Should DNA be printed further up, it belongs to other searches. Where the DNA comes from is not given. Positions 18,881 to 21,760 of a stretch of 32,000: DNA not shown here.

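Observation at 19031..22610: ATPase-subtilase pair with IetAS-like architecture, intact catalytic motifs and a large unassigned N-terminal region on the protease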

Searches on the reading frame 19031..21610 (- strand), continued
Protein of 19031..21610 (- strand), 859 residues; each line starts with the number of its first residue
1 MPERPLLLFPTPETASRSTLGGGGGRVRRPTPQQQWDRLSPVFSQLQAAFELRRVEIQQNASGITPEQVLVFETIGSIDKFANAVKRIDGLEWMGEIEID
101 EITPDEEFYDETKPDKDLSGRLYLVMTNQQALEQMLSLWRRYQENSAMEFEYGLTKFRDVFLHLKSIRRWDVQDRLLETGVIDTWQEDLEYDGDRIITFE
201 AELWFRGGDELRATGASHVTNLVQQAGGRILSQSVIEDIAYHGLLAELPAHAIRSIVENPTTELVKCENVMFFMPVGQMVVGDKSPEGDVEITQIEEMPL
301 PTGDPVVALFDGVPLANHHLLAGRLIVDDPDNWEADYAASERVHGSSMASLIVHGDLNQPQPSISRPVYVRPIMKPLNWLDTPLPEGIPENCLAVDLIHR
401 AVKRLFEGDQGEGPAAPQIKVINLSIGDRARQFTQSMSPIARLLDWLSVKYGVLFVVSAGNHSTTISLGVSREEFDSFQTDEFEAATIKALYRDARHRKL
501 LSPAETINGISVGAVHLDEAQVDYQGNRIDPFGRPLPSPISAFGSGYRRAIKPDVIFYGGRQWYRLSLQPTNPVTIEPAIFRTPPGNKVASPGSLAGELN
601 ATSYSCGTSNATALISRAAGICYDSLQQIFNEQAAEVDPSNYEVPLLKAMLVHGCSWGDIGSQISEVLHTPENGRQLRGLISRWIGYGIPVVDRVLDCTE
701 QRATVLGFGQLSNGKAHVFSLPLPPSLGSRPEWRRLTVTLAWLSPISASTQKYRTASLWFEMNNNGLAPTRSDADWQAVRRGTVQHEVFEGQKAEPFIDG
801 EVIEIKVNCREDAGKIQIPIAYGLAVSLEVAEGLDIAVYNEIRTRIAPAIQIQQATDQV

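Call 25: search_protein_families(library=pfam, proteins=[L003:13643-16867:+, L003:6110-7684:+, L003:7668-9014:+, L051:9378-10820:+, L003:12639-13643:+, L027:12682-15477:+, L027:15504-18833:+, L004:5754-6179:+, L022:4298-6199:+, L027:21167-22559:+], max_evalue=0.00001)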
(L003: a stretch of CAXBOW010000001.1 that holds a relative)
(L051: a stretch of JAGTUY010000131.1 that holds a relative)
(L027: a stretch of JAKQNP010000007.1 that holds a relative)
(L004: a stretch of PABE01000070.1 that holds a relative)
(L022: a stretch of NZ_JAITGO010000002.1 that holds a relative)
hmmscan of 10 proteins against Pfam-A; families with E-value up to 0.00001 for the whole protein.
L003:13643-16867:+ (1074 aa): 5 families
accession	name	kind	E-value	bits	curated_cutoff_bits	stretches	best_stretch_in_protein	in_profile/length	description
PF11867.13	T1RH-like_C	-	5.8e-125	417.5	26.8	1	727-1064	3-327/329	Type I restriction enzyme HindI endonuclease subunit-like, C-terminal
PF18766.7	SWI2_SNF2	-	2.4e-76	256.7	26.7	1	270-534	1-217/221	SWI2/SNF2 ATPase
PF04313.20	HSDR_N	-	4.2e-49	167.5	25.1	1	4-212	2-198/198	Type I restriction enzyme R protein N terminus (HSDR_N)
PF22679.2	T1R_D3-like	-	9.5e-22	78.5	27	1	637-709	83-156/158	Type I restriction enzyme subunit R domain 3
PF04851.21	ResIII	-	9.7e-16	58.5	22.5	1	300-470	20-163/164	Type III restriction enzyme, res subunit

L003:6110-7684:+ (524 aa): 2 families
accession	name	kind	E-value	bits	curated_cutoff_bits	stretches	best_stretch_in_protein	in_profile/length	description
PF02384.22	N6_Mtase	-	3.1e-106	355.7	20.4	1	158-484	2-311/311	N-6 DNA Methylase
PF12161.14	HsdM_N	-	1.2e-25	91.1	24.5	1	20-136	2-119/135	HsdM N-terminal domain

L003:7668-9014:+ (448 aa): 1 family
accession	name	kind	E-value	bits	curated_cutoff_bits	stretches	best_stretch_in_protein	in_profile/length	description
PF01420.25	Methylase_S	-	1e-20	75.1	22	1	6-183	3-167/168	Type I restriction modification DNA specificity domain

L051:9378-10820:+ (480 aa): 0 families

L003:12639-13643:+ (334 aa): 2 families
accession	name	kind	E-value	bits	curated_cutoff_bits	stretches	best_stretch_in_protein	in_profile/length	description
PF13310.11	Virulence_RhuM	-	6.3e-24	85.1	33.7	1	59-133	2-75/252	Virulence protein RhuM family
PF02661.23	Fic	-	7.3e-11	43.2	24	1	199-277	7-93/93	Fic/DOC family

L027:12682-15477:+ (931 aa): 1 family
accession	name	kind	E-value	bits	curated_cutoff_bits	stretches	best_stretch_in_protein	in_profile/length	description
PF06634.17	DUF1156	-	5.3e-22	78.2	24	1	12-84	1-73/73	Protein of unknown function (DUF1156)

L027:15504-18833:+ (1109 aa): 2 families
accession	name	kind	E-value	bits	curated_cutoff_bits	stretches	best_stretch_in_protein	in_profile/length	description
PF18731.6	HEPN_Swt1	-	5.8e-41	139.8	27.5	1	12-126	2-115/115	Swt1-like HEPN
PF04465.17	DUF499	-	3.9e-31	108.2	23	1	302-799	38-554/1024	Protein of unknown function (DUF499)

L004:5754-6179:+ (141 aa): 1 family
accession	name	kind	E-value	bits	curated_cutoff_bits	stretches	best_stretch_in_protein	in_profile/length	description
PF05635.17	23S_rRNA_IVP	-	1.2e-34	119.1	33.8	1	10-114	1-105/106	23S rRNA-intervening sequence protein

L022:4298-6199:+ (633 aa): 3 families
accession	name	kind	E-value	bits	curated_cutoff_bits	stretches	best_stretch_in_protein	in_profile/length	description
PF04326.19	SLFN_AlbA_2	-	3.4e-17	63.5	25.3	1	39-160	1-117/118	Schlafen, AlbA_2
PF21247.3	Fic-like_C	-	3.1e-12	46.6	27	1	564-613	15-64/64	Filamentation induced by cAMP protein Fic-like, C-terminal domain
PF13749.12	HATPase_c_4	-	1.9e-10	41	26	1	343-419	3-82/89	Putative ATP-dependent DNA helicase recG C-terminal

L027:21167-22559:+ (464 aa): 2 families
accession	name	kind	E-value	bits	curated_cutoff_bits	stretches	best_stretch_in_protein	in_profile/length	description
PF00239.26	Resolvase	-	8.6e-30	104.2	23.3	1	5-152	1-143/145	Resolvase, N terminal domain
PF07508.19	Recombinase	-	7.8e-11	42.6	21.1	1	177-264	2-102/102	Recombinase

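Call 26: search_solved_structures(query=window:19031-21610:-, max_evalue=0.01, show_alignments=2)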
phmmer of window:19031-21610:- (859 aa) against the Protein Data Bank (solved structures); distinct sequences matched with E-value up to 0.01: 0.

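Call 37: search_solved_structures(query=A1, max_evalue=1, show_alignments=3)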
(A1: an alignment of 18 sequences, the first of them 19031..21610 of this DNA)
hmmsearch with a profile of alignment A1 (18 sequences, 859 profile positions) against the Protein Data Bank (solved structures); distinct sequences matched with E-value up to 1: 0.

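Call 40: search_protein_families(library=pfam, alignment_id=A2, max_evalue=0.00001)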
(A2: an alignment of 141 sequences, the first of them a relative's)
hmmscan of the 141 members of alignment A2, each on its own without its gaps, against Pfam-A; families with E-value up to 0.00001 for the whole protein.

A. member 1, L007:4564-5064:- (166 aa): 0 families

B. families by the number of members that match (of 141 scanned): 174 families (the first 25 are shown)
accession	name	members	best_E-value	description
PF04326.19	SLFN_AlbA_2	4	3.6e-16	Schlafen, AlbA_2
PF00589.27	Phage_integrase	3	1.8e-43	Phage integrase family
PF04851.21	ResIII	3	2.1e-32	Type III restriction enzyme, res subunit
PF13749.12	HATPase_c_4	3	5.7e-17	Putative ATP-dependent DNA helicase recG C-terminal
PF00270.35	DEAD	3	6e-15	DEAD/DEAH box helicase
PF02515.22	CoA_transf_3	2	8.5e-117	CoA-transferase family III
PF00158.32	Sigma54_activat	2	4e-31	Sigma-54 interaction domain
PF00072.30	Response_reg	2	1.7e-26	Response regulator receiver domain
PF21247.3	Fic-like_C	2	3.1e-22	Filamentation induced by cAMP protein Fic-like, C-terminal domain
PF00535.33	Glycos_transf_2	2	1e-18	Glycosyl transferase family 2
PF02384.22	N6_Mtase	2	5.2e-15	N-6 DNA Methylase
PF20473.4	MmeI_Mtase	2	5.5e-15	MmeI, DNA-methyltransferase domain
PF00561.26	Abhydrolase_1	2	4e-13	alpha/beta hydrolase fold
PF00326.27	Peptidase_S9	2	9.5e-10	Prolyl oligopeptidase family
PF03255.19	ACCA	1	3.4e-142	Acetyl co-enzyme A carboxylase carboxyltransferase-like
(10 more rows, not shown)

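Call 44: find_homologous_proteins(query=L055:10001-12568:+, max_evalue=1e-10)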
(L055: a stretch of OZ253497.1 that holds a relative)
Query L055:10001-12568:+ (856 aa): 3294 proteins with E <= 1e-10 among 8000 candidates; the best 120 are listed.
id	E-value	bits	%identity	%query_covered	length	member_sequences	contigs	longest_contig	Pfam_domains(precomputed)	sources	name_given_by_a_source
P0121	0.0e+0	1971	100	100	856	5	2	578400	PF00082.28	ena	-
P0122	0.0e+0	1496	75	100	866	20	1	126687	PF00082.28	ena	-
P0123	0.0e+0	1493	75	100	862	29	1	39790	PF00082.28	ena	-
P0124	0.0e+0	1461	74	100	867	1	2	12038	PF00082.28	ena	-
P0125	0.0e+0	1413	72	100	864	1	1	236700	PF00082.28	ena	-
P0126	0.0e+0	1381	69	100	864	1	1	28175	PF00082.28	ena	-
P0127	0.0e+0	1369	69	100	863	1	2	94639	PF00082.28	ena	-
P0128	0.0e+0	1369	69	100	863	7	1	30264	PF00082.28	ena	-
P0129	0.0e+0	1368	70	100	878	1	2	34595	PF00082.28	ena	-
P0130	0.0e+0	1351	69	100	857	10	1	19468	PF00082.28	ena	-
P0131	0.0e+0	1345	68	100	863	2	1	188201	PF00082.28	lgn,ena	-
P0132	0.0e+0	1341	68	100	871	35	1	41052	PF00082.28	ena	-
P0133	0.0e+0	1341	68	100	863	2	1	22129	PF00082.28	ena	-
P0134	0.0e+0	1327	67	100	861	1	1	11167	PF00082.28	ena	-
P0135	0.0e+0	1327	67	100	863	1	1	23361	PF00082.28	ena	-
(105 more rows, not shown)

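Call 60: predict_structure(alignment_id=A3)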
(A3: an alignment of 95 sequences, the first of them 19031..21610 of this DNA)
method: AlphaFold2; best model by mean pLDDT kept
length: 859 residues; sequences in the alignment: 95
mean_pLDDT: 77.7   pTM: 0.83
mean pLDDT of the five models: 77.7, 75.6, 73.3, 73.3, 73.0
residues with pLDDT >= 90: 281; 70-90: 344; 50-70: 124; < 50: 110
segments of 3 or more residues with pLDDT < 50: 20-39, 41-67, 90-120, 279-290, 546-550, 849-859
pLDDT, mean of each block of 10 residues (from residue 1): 81 75 33 45 44 34 45 62 63 35 36 44 57 80 86 76 78 73 83 78 75 89 95 89 92 89 83 69 42 61 95 93 95 90 92 92 93 84 75 90 91 92 77 65 91 92 83 91 91 67 71 91 84 87 55 85 87 85 82 81 89 96 93 86 96 91 88 71 86 89 94 91 82 89 78 75 68 66 86 72 90 78 95 85 73 36
secondary structure, 60 per line:
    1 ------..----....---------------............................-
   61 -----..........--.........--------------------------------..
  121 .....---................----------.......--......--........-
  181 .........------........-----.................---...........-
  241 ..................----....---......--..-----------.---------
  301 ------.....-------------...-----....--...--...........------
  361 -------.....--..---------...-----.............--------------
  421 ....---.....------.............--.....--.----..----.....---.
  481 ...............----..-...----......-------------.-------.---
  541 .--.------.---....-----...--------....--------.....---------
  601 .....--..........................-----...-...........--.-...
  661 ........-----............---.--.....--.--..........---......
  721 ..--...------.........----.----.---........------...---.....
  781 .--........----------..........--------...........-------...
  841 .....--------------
elements in order (helices of 4 or more, strands of 3 or more residues): E13-16 H32-59 E69-75 H78-86 E119-125 H129-144 H155-161 E164-169 H172-179 H181-189 E196-203 H209-225 E229-236 E241-249 H250-258 H263-266 E270-275 E307-311 E325-327 H333-336 H344-354 E368-372 E386-388 H394-406 E421-424 E428-432 H439-451 E454-458 H472-476 H480-495 E510-515 E555-558 E564-566 E575-578 E587-591 E601-605 H608-633 H643-653 H658-668 H674-685 H692-696 E702-711 E715-722 E734-742 E756-763 E770-772 H776-781 E784-791 E802-811 E820-830 H838-845

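Call 66: fold_search(model_id=the predicted structure, library=pdb)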
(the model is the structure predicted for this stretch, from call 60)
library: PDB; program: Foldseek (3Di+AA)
matches with E <= 10: 1315; with E <= 0.001: 50
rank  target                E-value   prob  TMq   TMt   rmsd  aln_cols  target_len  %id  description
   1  3afg_B                1.4e-15  1.00  0.37  0.58   8.9       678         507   14  Crystal structure of ProN-Tk-SP from Thermococcus kodakaraensis (released 2010-08-04)
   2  3afg_A                3.2e-15  1.00  0.36  0.56   9.9       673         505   14  Crystal structure of ProN-Tk-SP from Thermococcus kodakaraensis (released 2010-08-04)
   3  5vlp_A                1.6e-12  1.00  0.31  0.44  11.6       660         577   10  PCSK9 complex with LDLR antagonist peptide and Fab7G7 (released 2017-08-16)
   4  5vlh_A                6.1e-11  1.00  0.25  0.53   8.4       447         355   13  Short PCSK9 delta-P' complex with peptide Pep1 (released 2017-08-16)
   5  6u2f_A                8.2e-11  1.00  0.31  0.43  11.5       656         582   11  PCSK9-Fab 7G7 complex bound to cis-1-amino-4-phenylcyclohexaneacyl-WNLK(hR)IGLLR - NH2 (released 2020-02-05)
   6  6u3i_A                2.1e-10  1.00  0.31  0.44  12.5       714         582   11  Design of organo-peptides as bipartite PCSK9 antagonists (released 2020-02-05)
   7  5vla_A                3.9e-10  1.00  0.26  0.55   8.3       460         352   12  Short PCSK9 delta-P' complex with Fusion2 peptide (released 2017-08-16)
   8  3bps_A                7.8e-09  1.00  0.25  0.46  13.7       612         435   12  PCSK9:EGF-A complex (released 2008-02-12)
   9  3wiu_C                8.2e-09  1.00  0.28  0.54   6.8       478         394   13  Crystal structure of Pro-S324A/L349A (released 2014-10-01)
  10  3gcw_A                8.2e-09  1.00  0.25  0.46  13.1       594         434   12  PCSK9:EGFA(H306Y) (released 2009-03-03)
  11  6u2p_B                8.7e-09  1.00  0.24  0.40  13.5       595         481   12  PCSK9 in complex with compound 5 (released 2019-11-06)
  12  3wiu_A                2.3e-08  1.00  0.28  0.54   7.0       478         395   13  Crystal structure of Pro-S324A/L349A (released 2014-10-01)
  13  8uwc                  2.5e-08  1.00  0.25  0.40  15.1       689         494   12  Site-one protease without SPRING (released 2024-07-10)
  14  5vl7_B                2.9e-08  1.00  0.24  0.44  12.7       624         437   11  PCSK9 complex with Fab33 (released 2017-08-16)
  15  4ne9_A                3.1e-08  1.00  0.24  0.40  12.7       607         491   11  PCSK9 in complex with LDLR peptide (released 2014-09-10)
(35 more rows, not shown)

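Call 99: search_dna_similar(query=window:19034-21610:-, collection=phages, mode=protein, max_rows=10, max_evalue=1e-10)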
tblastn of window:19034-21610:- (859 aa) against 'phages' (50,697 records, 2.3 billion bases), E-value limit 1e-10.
No match.

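Call 102: search_protein_families(library=phrogs, proteins=[window:19031-21610:-], max_evalue=0.001)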
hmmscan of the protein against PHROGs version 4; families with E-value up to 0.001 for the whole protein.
window:19031-21610:- (859 aa): 1 family
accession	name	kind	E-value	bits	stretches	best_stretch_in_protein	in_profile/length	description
phrog_3964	-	unknown function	1.5e-46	160.1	1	199-854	169-771/779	-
